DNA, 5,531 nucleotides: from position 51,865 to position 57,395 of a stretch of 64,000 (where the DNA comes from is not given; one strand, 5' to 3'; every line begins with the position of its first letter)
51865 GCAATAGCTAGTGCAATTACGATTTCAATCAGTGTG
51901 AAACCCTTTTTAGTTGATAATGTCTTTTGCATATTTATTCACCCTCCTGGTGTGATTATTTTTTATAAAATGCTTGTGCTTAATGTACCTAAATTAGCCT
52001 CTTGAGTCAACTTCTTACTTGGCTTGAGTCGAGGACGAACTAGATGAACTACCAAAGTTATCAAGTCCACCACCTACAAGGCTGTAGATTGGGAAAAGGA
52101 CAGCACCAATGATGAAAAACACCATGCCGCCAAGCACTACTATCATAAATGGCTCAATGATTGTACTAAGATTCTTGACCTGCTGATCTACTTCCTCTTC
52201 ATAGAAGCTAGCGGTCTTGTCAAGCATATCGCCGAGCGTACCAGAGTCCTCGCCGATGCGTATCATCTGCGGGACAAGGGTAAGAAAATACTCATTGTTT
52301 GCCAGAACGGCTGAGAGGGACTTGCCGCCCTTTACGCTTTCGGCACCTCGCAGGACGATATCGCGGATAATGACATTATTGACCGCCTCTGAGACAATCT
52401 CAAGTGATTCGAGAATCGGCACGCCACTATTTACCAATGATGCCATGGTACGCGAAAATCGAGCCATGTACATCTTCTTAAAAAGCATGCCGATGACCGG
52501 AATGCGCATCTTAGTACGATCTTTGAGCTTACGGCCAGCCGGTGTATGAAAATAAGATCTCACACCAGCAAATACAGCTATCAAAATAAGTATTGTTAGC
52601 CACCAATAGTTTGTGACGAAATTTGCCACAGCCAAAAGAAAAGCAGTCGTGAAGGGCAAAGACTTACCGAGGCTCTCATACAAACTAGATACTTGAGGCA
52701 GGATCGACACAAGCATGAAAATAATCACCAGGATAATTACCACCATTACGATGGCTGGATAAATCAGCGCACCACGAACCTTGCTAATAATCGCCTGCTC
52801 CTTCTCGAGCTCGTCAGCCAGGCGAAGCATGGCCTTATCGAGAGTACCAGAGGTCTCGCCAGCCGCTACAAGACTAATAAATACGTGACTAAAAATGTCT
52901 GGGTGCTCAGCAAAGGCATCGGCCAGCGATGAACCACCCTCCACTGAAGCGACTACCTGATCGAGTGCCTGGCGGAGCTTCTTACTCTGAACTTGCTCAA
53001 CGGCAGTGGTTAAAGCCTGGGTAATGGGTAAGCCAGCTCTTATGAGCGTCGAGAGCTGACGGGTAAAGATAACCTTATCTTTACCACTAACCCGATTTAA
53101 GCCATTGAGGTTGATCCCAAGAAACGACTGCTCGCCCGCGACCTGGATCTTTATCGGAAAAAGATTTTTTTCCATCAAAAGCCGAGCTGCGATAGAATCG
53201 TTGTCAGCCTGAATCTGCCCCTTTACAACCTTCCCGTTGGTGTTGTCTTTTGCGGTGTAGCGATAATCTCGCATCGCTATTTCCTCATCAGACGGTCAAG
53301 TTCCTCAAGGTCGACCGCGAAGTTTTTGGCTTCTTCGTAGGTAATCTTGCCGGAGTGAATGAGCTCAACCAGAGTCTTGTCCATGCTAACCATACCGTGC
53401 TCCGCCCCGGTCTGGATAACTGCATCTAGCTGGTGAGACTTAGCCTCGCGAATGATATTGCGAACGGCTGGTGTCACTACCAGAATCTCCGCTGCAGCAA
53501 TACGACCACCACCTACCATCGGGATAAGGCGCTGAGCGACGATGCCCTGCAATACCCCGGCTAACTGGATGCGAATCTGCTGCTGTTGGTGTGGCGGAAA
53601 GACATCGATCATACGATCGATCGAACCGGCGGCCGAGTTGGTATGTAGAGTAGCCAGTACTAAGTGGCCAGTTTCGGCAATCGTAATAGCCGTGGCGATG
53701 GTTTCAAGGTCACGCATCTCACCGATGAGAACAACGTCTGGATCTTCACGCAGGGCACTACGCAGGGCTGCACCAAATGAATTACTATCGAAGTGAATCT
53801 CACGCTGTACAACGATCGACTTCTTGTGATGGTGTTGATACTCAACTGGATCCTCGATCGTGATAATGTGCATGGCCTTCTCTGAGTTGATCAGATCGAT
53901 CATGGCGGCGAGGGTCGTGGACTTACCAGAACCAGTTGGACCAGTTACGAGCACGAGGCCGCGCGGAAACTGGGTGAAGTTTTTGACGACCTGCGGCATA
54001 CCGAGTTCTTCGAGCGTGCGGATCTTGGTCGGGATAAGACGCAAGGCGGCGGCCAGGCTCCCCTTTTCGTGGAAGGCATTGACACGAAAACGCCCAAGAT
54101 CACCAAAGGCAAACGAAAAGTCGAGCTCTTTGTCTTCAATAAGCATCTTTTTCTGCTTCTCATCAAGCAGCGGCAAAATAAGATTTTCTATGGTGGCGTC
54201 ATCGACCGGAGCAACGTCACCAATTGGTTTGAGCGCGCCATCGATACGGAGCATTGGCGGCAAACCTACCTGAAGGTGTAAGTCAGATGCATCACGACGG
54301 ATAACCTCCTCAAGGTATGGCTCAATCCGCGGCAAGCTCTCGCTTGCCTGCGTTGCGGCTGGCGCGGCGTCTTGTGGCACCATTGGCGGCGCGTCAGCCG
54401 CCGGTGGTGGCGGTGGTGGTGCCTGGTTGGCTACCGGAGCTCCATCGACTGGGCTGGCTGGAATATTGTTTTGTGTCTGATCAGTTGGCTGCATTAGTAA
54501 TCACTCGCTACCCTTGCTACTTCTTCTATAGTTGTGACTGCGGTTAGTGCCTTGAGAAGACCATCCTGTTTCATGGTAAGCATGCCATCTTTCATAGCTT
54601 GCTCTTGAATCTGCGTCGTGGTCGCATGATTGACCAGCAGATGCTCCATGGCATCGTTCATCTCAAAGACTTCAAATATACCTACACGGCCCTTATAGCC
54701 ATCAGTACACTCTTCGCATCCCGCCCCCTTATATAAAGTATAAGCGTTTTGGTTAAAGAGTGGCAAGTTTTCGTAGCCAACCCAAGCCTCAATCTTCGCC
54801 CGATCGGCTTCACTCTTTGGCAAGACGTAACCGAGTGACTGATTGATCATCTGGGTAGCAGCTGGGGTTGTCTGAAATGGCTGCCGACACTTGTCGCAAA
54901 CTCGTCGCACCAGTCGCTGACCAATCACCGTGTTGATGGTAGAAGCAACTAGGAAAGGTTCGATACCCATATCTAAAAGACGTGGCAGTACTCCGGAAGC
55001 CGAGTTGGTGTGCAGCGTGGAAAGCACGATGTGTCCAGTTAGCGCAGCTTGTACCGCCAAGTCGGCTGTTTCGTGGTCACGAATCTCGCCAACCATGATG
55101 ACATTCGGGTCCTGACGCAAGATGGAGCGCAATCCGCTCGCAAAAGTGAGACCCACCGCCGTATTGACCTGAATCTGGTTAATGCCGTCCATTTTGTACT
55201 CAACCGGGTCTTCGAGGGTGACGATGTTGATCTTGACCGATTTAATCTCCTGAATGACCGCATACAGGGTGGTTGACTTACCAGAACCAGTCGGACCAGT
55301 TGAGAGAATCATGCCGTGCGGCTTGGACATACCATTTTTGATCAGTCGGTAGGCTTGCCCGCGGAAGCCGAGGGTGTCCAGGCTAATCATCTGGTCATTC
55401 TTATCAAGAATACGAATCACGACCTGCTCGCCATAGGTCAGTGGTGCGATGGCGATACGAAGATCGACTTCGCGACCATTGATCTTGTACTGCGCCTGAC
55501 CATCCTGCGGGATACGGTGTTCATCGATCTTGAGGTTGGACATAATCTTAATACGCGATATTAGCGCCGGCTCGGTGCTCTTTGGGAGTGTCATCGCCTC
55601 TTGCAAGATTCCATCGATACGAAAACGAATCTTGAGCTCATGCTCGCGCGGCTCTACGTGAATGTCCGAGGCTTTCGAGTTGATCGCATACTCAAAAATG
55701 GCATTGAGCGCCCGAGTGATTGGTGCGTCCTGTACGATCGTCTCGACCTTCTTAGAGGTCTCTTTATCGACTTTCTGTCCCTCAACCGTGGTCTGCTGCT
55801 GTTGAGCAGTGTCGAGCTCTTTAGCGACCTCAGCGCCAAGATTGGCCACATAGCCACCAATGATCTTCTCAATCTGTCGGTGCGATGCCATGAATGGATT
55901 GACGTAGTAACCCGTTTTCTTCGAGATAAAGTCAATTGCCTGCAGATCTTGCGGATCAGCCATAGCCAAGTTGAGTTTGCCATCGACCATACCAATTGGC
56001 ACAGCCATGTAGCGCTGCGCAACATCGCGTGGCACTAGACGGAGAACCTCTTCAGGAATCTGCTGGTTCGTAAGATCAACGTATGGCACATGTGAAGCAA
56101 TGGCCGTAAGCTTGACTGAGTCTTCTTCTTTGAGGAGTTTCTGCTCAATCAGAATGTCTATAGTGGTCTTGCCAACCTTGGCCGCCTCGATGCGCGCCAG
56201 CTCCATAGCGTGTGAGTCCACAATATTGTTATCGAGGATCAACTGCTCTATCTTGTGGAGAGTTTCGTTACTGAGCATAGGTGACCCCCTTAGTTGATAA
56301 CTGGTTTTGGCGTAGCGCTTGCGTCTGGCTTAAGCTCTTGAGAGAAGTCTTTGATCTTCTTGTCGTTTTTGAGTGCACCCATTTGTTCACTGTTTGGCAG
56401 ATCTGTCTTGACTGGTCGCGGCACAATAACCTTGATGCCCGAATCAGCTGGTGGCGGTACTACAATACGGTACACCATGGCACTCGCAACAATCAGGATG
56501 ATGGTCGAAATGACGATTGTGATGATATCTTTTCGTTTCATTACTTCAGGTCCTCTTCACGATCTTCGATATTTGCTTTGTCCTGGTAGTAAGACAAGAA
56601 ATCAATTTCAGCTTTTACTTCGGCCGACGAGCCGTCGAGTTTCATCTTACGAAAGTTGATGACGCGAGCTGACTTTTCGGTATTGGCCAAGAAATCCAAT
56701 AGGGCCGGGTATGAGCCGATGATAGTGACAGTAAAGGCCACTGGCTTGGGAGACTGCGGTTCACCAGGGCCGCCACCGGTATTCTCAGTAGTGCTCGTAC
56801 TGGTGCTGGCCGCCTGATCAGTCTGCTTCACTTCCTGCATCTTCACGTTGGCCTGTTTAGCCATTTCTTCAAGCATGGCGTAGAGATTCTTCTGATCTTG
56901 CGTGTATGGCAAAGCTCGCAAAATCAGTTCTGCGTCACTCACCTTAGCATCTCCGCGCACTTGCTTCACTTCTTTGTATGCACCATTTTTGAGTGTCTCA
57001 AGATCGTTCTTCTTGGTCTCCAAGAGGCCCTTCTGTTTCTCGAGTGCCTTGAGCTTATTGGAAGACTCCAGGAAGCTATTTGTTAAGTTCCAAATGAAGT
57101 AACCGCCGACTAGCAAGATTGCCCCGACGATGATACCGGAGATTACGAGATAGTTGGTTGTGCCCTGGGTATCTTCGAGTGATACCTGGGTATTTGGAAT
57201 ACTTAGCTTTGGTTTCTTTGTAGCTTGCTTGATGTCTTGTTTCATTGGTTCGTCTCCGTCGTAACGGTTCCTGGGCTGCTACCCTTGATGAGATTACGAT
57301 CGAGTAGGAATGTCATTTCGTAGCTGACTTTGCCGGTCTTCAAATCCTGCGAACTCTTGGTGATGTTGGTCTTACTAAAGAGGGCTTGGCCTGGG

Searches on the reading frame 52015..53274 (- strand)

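Call 5: search_protein_families(library=pfam, proteins=[window:52015-53274:-], max_evalue=0.01)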
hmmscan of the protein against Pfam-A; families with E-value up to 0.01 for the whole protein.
window:52015-53274:- (419 aa): 1 family
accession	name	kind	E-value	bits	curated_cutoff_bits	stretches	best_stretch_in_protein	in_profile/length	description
PF00482.28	T2SSF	-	1.5e-65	219.3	25.2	2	70-193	1-125/125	Type II secretion system (T2SS), protein F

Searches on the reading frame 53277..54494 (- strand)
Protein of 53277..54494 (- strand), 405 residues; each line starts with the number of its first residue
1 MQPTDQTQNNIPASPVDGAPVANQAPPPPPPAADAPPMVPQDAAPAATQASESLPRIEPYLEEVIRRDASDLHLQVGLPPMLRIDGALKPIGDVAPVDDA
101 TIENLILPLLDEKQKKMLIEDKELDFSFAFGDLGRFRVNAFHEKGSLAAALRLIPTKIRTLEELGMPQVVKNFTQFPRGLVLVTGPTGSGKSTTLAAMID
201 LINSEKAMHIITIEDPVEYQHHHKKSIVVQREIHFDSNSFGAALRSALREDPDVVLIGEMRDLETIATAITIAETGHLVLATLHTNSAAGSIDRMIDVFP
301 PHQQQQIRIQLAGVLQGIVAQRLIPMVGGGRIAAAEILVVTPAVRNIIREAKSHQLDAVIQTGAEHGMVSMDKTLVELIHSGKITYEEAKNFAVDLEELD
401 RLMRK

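Call 5: search_protein_families(library=pfam, proteins=[window:53277-54494:-], max_evalue=0.01)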
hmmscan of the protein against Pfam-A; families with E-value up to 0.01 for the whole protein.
window:53277-54494:- (405 aa): 13 families
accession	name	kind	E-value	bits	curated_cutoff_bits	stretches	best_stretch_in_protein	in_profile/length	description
PF00437.27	T2SSE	-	8.2e-53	179.8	24.9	1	56-325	11-279/370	Type II/IV secretion system protein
PF13555.12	AAA_29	-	1.6e-05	25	27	1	176-206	20-50/61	P-loop containing region of AAA domain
PF13604.12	AAA_30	-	0.00018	21.8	27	1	168-244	8-77/191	AAA domain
PF13401.12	AAA_22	-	0.0003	21.6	27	1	177-216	4-42/130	AAA domain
PF13476.12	AAA_23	-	0.00038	21.6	27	1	175-198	16-39/201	AAA domain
PF25199.1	nSTAND_NTPase5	-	0.00046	20.5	34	1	177-219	40-82/145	Novel STAND NTPase 5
PF13191.12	AAA_16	-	0.0009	20.2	32.6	1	177-212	24-55/167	AAA ATPase domain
PF01935.23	DUF87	-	0.0011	19.5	23.2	1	182-222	27-67/220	Helicase HerA, central domain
PF20720.3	nSTAND3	-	0.0027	17.8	27.2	1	179-226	18-64/155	Novel STAND NTPase 3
PF00005.33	ABC_tran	-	0.0044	18.1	25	1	177-234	10-69/137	ABC transporter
PF13173.12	AAA_14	-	0.0045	17.4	27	1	180-229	4-50/129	AAA domain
PF03266.21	NTPase_1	-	0.0067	16.7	23.9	0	181-205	2-26/168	NTPase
PF01580.24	FtsK_SpoIIIE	-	0.0093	15.9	24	0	179-199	40-60/221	FtsK/SpoIIIE family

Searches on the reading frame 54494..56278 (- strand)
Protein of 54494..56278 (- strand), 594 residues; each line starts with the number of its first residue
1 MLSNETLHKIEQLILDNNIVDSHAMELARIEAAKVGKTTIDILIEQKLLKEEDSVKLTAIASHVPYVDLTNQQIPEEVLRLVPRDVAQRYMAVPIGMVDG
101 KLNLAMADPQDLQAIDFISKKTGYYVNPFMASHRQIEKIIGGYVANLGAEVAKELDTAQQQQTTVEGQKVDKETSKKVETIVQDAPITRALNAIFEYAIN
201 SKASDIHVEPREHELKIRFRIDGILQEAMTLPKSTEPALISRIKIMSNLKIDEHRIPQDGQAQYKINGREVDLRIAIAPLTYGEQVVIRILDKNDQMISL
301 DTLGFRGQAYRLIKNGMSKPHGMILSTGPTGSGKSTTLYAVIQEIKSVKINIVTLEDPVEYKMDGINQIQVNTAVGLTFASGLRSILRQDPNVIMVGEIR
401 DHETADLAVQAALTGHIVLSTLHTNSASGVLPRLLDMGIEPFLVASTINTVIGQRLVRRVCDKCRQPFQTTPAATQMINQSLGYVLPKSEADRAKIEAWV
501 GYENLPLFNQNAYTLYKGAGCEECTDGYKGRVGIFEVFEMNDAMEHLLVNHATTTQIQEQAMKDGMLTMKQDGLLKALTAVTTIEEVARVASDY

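Call 5: search_protein_families(library=pfam, proteins=[window:54494-56278:-], max_evalue=0.01)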
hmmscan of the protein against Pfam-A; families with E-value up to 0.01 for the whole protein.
window:54494-56278:- (594 aa): 5 families
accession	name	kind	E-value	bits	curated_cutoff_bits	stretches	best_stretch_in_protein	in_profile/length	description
PF00437.27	T2SSE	-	8.4e-131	436.4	24.9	1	183-589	4-370/370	Type II/IV secretion system protein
PF05157.20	MshEN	-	3.6e-20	72.2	23.1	1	64-143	3-83/90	MshEN domain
PF13173.12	AAA_14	-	0.0004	20.8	27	1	323-430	4-102/129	AAA domain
PF13555.12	AAA_29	-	0.0028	17.8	27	1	319-341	20-42/61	P-loop containing region of AAA domain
PF13401.12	AAA_22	-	0.0057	17.4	27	0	321-366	5-50/130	AAA domain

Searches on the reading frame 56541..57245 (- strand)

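Call 5: search_protein_families(library=pfam, proteins=[window:56541-57245:-], max_evalue=0.01)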
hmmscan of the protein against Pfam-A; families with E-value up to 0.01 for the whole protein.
window:56541-57245:- (234 aa): 2 families
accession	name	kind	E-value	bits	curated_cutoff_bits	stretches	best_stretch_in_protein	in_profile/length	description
PF10741.14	T2SSM_b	-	0.0015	18.8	21.7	0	131-197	15-79/111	Type II secretion system (T2SS), protein M subtype b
PF10883.13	DUF2681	-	0.0033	18.1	28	0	37-94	8-57/90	Protein of unknown function (DUF2681)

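Call 18: search_protein_families(library=ncbifam, proteins=[window:56541-57245:-], max_evalue=0.01)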
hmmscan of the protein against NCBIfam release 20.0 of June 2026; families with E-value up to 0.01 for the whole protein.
window:56541-57245:- (234 aa): 0 families
